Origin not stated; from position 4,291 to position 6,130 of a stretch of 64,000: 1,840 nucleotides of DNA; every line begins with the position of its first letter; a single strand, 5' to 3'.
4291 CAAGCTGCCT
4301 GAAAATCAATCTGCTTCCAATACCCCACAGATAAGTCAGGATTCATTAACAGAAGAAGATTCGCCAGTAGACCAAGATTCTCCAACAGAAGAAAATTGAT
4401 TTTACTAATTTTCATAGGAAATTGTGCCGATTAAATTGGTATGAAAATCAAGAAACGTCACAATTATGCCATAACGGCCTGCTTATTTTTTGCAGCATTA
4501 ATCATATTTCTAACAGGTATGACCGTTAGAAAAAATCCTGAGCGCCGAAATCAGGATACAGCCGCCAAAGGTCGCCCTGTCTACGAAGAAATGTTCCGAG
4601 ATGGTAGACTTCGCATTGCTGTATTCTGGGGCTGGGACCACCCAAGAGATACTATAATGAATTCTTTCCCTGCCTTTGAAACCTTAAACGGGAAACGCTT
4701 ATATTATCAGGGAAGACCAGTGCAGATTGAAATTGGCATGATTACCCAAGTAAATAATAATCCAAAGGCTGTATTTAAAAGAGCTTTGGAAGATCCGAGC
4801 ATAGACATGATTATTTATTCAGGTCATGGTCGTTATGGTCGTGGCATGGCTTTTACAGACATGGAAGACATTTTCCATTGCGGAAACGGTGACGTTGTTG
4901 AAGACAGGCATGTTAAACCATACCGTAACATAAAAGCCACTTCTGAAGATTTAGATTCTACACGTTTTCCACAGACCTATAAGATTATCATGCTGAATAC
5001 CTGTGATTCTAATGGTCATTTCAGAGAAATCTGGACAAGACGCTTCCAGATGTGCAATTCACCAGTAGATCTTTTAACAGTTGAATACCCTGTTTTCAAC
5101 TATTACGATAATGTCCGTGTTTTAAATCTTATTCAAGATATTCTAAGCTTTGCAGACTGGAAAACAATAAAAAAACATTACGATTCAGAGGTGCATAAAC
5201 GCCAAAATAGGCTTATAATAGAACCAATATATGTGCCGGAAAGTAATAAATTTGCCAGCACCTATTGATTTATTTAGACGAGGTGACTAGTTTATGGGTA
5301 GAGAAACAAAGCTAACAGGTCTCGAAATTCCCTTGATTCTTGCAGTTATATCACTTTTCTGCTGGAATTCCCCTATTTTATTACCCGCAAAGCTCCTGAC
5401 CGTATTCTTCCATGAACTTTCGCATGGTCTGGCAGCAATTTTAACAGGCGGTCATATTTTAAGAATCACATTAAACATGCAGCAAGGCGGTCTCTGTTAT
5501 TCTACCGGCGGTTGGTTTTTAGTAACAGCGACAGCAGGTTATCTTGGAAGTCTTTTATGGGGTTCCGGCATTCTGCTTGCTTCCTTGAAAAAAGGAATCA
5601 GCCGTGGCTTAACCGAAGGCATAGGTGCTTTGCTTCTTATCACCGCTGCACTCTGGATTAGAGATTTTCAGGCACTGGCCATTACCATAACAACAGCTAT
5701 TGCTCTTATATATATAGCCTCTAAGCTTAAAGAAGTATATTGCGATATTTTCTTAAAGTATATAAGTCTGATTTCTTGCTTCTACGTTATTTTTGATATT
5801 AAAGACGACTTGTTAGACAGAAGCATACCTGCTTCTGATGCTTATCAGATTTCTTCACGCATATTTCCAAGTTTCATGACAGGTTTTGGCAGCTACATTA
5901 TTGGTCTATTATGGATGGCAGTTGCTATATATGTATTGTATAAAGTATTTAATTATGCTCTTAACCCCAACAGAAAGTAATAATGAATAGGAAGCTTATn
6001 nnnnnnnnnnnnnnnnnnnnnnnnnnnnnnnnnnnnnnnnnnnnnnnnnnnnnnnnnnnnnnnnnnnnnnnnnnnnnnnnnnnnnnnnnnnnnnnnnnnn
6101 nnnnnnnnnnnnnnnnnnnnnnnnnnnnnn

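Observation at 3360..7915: Membrane signalling/protease cluster (HAMP protein, clan-CD caspase-like protein, M50B-like intramembrane HExxH protein) immediately upstream of a GAF-adenylate cyclase and GIY-YIG gene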

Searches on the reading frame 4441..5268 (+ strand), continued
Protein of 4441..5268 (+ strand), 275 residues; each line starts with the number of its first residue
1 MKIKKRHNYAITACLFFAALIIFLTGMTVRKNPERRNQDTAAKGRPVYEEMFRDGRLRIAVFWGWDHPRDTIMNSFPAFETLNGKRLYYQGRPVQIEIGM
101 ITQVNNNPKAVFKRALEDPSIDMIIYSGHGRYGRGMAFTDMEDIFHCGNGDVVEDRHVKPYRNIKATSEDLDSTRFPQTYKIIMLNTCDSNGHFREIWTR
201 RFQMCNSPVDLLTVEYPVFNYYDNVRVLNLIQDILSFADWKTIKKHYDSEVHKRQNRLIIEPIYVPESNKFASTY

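Call 68: search_protein_families(library=pfam, proteins=[L057:10806-11354:+, L060:10448-11068:+, L058:10768-11301:+, L061:8738-9352:+], max_evalue=0.01)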
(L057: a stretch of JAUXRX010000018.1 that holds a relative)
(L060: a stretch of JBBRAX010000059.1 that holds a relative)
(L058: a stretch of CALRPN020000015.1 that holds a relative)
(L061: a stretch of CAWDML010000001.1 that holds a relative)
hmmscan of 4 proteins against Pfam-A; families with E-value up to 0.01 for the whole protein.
L057:10806-11354:+ (182 aa): 4 families
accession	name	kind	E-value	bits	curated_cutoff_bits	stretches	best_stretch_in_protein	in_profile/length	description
PF13646.12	HEAT_2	-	6.5e-25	87.7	27.7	3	121-174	32-85/88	HEAT repeats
PF02985.28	HEAT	-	6.8e-10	38.7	23.5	0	91-117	2-28/31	HEAT repeat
PF03130.22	HEAT_PBS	-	1e-09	38.3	20.9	0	14-37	2-25/27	PBS lyase HEAT-like repeat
PF13513.12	HEAT_EZ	-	7.2e-06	26.9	27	0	122-147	26-55/55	HEAT-like repeat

L060:10448-11068:+ (206 aa): 4 families
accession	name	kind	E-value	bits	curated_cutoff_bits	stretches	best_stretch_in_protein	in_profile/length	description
PF13646.12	HEAT_2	-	2.4e-17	63.4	27.7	2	118-199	4-86/88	HEAT repeats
PF02985.28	HEAT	-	5.8e-06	26.5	23.5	0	148-169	4-25/31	HEAT repeat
PF03130.22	HEAT_PBS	-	5.1e-05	23.9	20.9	0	38-62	2-26/27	PBS lyase HEAT-like repeat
PF13513.12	HEAT_EZ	-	0.0067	17.4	27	1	127-168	1-52/55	HEAT-like repeat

L058:10768-11301:+ (177 aa): 3 families
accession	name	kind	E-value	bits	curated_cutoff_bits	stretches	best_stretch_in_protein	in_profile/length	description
PF13646.12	HEAT_2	-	4.9e-10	40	27.7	1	93-175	3-88/88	HEAT repeats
PF02985.28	HEAT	-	0.00099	19.6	23.5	0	124-147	4-27/31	HEAT repeat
PF13513.12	HEAT_EZ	-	0.0018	19.2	27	0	121-147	29-55/55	HEAT-like repeat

L061:8738-9352:+ (204 aa): 9 families
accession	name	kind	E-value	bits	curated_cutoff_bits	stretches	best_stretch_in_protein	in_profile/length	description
PF13646.12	HEAT_2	-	5.2e-29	100.8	27.7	2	110-181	2-73/88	HEAT repeats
PF03130.22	HEAT_PBS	-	5.6e-15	54.6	20.9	2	93-118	2-27/27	PBS lyase HEAT-like repeat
PF02985.28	HEAT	-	1.1e-13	50.4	23.5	2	140-166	2-27/31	HEAT repeat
PF13513.12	HEAT_EZ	-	1.3e-09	38.8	27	2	137-166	27-55/55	HEAT-like repeat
PF00514.29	Arm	-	3.4e-09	36.9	20.6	1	105-131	10-36/41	Armadillo/beta-catenin-like repeat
PF12717.13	Cnd1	-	0.00031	21.3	26.4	0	109-170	23-89/162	non-SMC mitotic condensation complex subunit 1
PF01602.26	Adaptin_N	-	0.00036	19.7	37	1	78-197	81-217/524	Adaptin N terminal region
PF12348.14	CLASP_N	-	0.0026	17.8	27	1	108-157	177-224/227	CLASP N terminal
PF21581.3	SCD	-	0.0099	16.6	27.5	0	115-139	38-62/75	Stromalin conservative domain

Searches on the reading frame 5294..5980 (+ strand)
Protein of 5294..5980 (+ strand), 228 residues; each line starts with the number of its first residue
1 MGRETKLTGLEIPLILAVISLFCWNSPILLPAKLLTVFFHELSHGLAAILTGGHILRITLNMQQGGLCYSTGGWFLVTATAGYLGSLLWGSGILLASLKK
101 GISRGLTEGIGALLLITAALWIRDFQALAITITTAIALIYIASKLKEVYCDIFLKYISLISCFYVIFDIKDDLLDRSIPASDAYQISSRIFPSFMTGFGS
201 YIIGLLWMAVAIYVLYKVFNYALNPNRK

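Call 3: search_protein_families(library=pfam, proteins=[window:5294-5980:+], max_evalue=0.1)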
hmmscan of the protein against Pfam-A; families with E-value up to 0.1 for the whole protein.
window:5294-5980:+ (228 aa): 1 family
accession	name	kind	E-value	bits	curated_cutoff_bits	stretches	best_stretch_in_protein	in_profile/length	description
PF13398.12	Peptidase_M50B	-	3e-39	135.2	26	1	16-216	4-199/201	Peptidase M50B-like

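Call 4: search_protein_families(library=ncbifam, proteins=[window:5294-5980:+], max_evalue=0.1)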
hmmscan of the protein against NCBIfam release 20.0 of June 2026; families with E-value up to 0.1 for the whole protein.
window:5294-5980:+ (228 aa): 0 families

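Call 25: search_protein_families(library=padloc, proteins=[window:5294-5980:+], max_evalue=0.01)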
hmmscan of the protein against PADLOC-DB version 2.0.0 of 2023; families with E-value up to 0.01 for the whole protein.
window:5294-5980:+ (228 aa): 0 families

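Call 56: search_protein_families(library=ncbifam, proteins=[window:5294-5980:+], max_evalue=1)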
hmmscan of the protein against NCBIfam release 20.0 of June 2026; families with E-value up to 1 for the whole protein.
window:5294-5980:+ (228 aa): 0 families

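Call 72: find_homologous_proteins(query=window:5294-5980:+, max_evalue=0.00001)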
Query window:5294-5980:+ (228 aa): 653 proteins with E <= 0.00001 among 2637 candidates; the best 120 are listed.
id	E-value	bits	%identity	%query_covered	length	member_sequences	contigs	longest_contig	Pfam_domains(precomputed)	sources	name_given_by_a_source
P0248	9.5e-138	476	96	100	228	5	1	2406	PF13398.13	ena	-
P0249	5.1e-129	447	89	100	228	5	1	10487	PF13398.13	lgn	-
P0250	2.1e-112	393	78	99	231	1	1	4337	PF13398.13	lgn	-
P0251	6.6e-105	368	73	99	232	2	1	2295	PF13398.13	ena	-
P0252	1.9e-103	363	72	97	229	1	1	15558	PF13398.13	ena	-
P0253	1.6e-99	351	67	99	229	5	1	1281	PF13398.13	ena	-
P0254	3.5e-98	346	67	99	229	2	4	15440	PF13398.13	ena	-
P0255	9.4e-98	345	68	97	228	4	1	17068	PF13398.13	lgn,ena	-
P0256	9.9e-98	345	69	100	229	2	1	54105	PF13398.13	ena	-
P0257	5.7e-97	342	67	98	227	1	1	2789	PF13398.13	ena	-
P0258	7.9e-97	342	67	98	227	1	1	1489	PF13398.13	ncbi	-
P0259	1.1e-96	341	67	98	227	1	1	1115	PF13398.13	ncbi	-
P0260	2.1e-96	340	68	99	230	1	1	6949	PF13398.13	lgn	-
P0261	3.3e-96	340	66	98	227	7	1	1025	PF13398.13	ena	-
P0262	4.1e-96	339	69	99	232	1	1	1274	PF13398.13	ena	-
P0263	4.2e-95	336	67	99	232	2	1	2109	PF13398.13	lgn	-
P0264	8.9e-95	335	65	99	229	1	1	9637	PF13398.13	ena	-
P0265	2.7e-94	333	67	98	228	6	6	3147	PF13398.13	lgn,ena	-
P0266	7.9e-94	332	69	97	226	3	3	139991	PF13398.13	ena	-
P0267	6.3e-93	329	65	100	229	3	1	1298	PF13398.13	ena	-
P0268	1.2e-92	328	65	97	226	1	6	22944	PF13398.13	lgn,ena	-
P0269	3.3e-92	327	69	97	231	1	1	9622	PF13398.13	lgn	-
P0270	7.7e-92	325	65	97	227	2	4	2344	PF13398.13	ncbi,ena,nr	ncbi:MAG: M50 family metallopeptidase [Candidatus Riflebacteria bacterium]|nr:M50 family metallopept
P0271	8.6e-92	325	65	97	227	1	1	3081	PF13398.13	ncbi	-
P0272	8.2e-90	319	65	98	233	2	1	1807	PF13398.13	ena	-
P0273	1.1e-89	318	62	99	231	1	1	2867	PF13398.13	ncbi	-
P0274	1.1e-89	318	65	97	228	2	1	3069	PF13398.13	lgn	-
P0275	2.8e-89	317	65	99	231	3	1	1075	PF13398.13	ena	-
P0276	5.6e-87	309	63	98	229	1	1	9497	PF13398.13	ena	-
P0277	7.3e-87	309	64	98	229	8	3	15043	PF13398.13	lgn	-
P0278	2.4e-86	307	62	99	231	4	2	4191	PF13398.13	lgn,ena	-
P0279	2.3e-82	294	62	99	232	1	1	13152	PF13398.13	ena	-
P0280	3.0e-80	287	63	96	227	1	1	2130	PF13398.13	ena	-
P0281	1.1e-79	286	63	94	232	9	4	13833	PF13398.13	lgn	-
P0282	3.5e-79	284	59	100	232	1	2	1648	PF13398.13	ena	-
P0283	6.9e-79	283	60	98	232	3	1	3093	PF13398.13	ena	-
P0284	2.2e-77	278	64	89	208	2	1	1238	PF13398.13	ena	-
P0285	1.4e-73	266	56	100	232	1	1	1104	PF13398.13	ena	-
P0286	2.3e-71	258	56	95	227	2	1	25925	PF13398.13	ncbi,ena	-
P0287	7.0e-61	224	50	93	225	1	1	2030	PF13398.13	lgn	-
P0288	8.3e-59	217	49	96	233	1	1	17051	PF13398.13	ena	-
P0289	1.4e-58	217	48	95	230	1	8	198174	PF13398.13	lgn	-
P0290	2.2e-58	216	48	96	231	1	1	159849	PF13398.13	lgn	-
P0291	4.4e-57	212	46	95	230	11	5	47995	PF13398.13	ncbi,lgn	-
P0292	4.5e-57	212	46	96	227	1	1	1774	PF13398.13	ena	-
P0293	6.2e-57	211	48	98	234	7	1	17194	PF13398.13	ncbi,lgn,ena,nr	ncbi:MAG TPA: hypothetical protein DCG57_01760 [Candidatus Riflebacteria bacterium]|nr:hypothetical 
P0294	2.0e-56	210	47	96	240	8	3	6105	PF13398.13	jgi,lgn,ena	-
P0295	2.6e-56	209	46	95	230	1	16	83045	PF13398.13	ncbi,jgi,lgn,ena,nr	ncbi:MAG TPA: M50 family metallopeptidase [Candidatus Ozemobacteraceae bacterium]|nr:M50 family meta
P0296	4.1e-56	209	46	98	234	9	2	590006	PF13398.13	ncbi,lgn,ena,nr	ncbi:MAG: hypothetical protein GQF41_0002 [Candidatus Rifleibacterium amylolyticum]|nr:MAG: hypothet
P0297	5.8e-56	208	46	99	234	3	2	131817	PF13398.13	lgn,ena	-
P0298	7.8e-56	208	47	95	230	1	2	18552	PF13398.13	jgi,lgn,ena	-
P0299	8.5e-56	207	48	89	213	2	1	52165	PF13398.13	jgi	jgi:hypothetical protein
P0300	8.5e-56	207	48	90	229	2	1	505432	PF13398.13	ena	-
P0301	1.0e-55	207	47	95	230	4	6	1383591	PF13398.13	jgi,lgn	-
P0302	1.2e-55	207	45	96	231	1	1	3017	PF13398.13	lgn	-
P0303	1.6e-55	207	44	95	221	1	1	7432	PF13398.13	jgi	jgi:hypothetical protein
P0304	2.2e-55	206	44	95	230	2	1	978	PF13398.13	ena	-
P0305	2.3e-55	206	45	95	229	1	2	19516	PF13398.13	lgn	-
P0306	2.4e-55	206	45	96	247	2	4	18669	PF13398.13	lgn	-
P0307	3.5e-55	205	45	95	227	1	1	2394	PF13398.13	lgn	-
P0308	3.7e-55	205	46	96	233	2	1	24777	PF13398.13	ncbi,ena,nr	ncbi:MAG: M50 family metallopeptidase [Candidatus Riflebacteria bacterium]|nr:M50 family metallopept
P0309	4.0e-55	205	48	93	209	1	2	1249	PF13398.13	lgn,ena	-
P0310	4.2e-55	205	49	96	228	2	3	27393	PF13398.13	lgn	-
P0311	9.4e-55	204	45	94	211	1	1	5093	PF13398.13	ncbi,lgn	-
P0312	1.0e-54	204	45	95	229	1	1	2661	PF13398.13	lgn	-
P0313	1.2e-54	204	45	95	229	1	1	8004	PF13398.13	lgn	-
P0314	1.2e-54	204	45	95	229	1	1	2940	PF13398.13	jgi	jgi:hypothetical protein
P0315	1.9e-54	203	43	95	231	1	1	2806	PF13398.13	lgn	-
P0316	2.4e-54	203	46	98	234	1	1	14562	PF13398.13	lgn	-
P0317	2.5e-54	203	43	96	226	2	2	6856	PF13398.13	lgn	-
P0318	2.7e-54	203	45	93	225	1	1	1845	PF13398.13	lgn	-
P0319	3.7e-54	202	48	94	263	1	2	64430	PF13398.13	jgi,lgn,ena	-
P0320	5.1e-54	202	46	93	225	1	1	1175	PF13398.13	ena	-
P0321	5.8e-54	201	44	95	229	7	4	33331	PF13398.13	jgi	-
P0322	9.0e-54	201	44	97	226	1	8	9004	PF13398.13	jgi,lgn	jgi:hypothetical protein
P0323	1.3e-53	200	45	95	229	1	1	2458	PF13398.13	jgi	jgi:hypothetical protein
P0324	1.4e-53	200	44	99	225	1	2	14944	PF13398.13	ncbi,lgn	-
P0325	1.9e-53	200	44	95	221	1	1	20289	PF13398.13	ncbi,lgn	-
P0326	1.9e-53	200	44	95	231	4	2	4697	PF13398.13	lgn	-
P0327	5.4e-53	198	43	99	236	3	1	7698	PF13398.13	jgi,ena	-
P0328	5.6e-53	198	45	94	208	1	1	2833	PF13398.13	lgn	-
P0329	5.7e-53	198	44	95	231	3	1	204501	PF13398.13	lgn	-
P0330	8.4e-53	198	43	93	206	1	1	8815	PF13398.13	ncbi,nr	ncbi:MAG: M50 family metallopeptidase, partial [Candidatus Riflebacteria bacterium]|nr:M50 family me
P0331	2.3e-52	196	43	95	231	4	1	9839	PF13398.13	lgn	-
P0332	2.5e-52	196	42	99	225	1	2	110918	PF13398.13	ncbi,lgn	-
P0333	2.7e-52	196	44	93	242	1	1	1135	PF13398.13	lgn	-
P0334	3.3e-52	196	49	82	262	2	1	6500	PF13398.13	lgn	-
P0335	5.4e-52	195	43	98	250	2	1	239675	PF13398.13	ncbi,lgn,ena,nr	ncbi:MAG: M50 family metallopeptidase [Candidatus Riflebacteria bacterium]|nr:M50 family metallopept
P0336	6.9e-52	195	42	99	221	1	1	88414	PF13398.13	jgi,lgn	jgi:hypothetical protein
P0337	7.4e-52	195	43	95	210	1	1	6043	PF13398.13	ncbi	-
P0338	8.6e-52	194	42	98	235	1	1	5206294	PF13398.13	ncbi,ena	-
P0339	1.8e-51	193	43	95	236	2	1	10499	PF13398.13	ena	-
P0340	2.1e-51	193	46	93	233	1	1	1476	PF13398.13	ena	-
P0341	2.9e-51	193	42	99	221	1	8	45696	PF13398.13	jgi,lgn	jgi:hypothetical protein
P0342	6.0e-51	192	43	96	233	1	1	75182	PF13398.13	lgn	-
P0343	1.0e-50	191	41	97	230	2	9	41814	PF13398.13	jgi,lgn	jgi:hypothetical protein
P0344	1.1e-50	191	44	93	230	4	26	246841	PF13398.13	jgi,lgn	jgi:hypothetical protein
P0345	1.1e-50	191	41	95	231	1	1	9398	PF13398.13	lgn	-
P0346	1.6e-50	190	42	95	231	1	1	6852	PF13398.13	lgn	-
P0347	2.3e-50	190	41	96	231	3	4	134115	PF13398.13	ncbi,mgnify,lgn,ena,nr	ncbi:MAG TPA: M50 family metallopeptidase [Candidatus Rifleibacterium sp.]|mgnify:CR=1 FL=1|nr:M50 f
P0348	2.7e-50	189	43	95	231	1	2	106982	PF13398.13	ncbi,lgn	ncbi:MAG: M50 family metallopeptidase [Candidatus Rifleibacteriota bacterium]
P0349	3.1e-50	189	43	95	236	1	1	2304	PF13398.13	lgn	-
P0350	3.1e-50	189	44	95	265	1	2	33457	PF13398.13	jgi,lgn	jgi:hypothetical protein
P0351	3.9e-50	189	43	93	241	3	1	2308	PF13398.13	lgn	-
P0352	1.4e-49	187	43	95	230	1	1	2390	PF13398.13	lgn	-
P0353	1.5e-49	187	42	99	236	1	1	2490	PF13398.13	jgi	jgi:hypothetical protein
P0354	8.9e-49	185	44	95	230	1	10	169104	PF13398.13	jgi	jgi:hypothetical protein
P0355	1.2e-48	184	42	97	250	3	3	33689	PF13398.13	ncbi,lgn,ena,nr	ncbi:MAG TPA: M50 family metallopeptidase [Candidatus Ozemobacteraceae bacterium]|nr:M50 family meta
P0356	1.4e-48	184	44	97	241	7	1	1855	PF13398.13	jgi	-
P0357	2.7e-48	183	43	98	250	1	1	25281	PF13398.13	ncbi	-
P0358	3.0e-48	183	43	94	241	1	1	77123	PF13398.13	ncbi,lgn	ncbi:MAG: M50 family metallopeptidase [Candidatus Ozemobacteraceae bacterium]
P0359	3.3e-48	183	41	95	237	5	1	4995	PF13398.13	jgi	-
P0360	3.6e-48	183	43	95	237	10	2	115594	PF13398.13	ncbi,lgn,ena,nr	ncbi:MAG TPA: M50 family metallopeptidase [Candidatus Ozemobacteraceae bacterium]|nr:M50 family meta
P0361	7.5e-48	181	45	95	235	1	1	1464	PF13398.13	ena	-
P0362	7.8e-48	181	45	82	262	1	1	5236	PF13398.13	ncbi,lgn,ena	-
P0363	1.1e-47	181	43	97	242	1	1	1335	PF13398.13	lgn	-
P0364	1.2e-47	181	43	95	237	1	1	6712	PF13398.13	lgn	-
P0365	1.7e-47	180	42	94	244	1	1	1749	PF13398.13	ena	-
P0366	2.0e-47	180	43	97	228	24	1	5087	PF13398.13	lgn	-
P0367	2.2e-47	180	40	97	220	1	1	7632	PF13398.13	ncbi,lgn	-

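Call 73: find_encoding_contigs(protein=P0335, flank=10000, max_places=1)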
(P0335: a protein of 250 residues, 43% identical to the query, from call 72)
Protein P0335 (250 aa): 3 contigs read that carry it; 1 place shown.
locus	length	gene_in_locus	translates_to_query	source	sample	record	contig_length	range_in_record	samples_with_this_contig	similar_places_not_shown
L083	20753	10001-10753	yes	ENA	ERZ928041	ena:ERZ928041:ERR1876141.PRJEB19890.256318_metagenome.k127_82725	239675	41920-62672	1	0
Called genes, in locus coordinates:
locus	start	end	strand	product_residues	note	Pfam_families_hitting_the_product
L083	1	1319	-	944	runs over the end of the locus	PF00672:HAMP, PF07228:SpoIIE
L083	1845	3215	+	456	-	-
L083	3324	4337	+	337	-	PF07885:Ion_trans_2, PF02254:TrkA_N, PF02080:TrkA_C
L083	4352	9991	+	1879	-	PF26697:ComGC_C (faint)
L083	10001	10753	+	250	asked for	PF13398:Peptidase_M50B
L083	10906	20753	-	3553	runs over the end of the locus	PF00041:fn3 (faint), PF17803:Cadherin_4 (weak), PF01835:MG2 (faint)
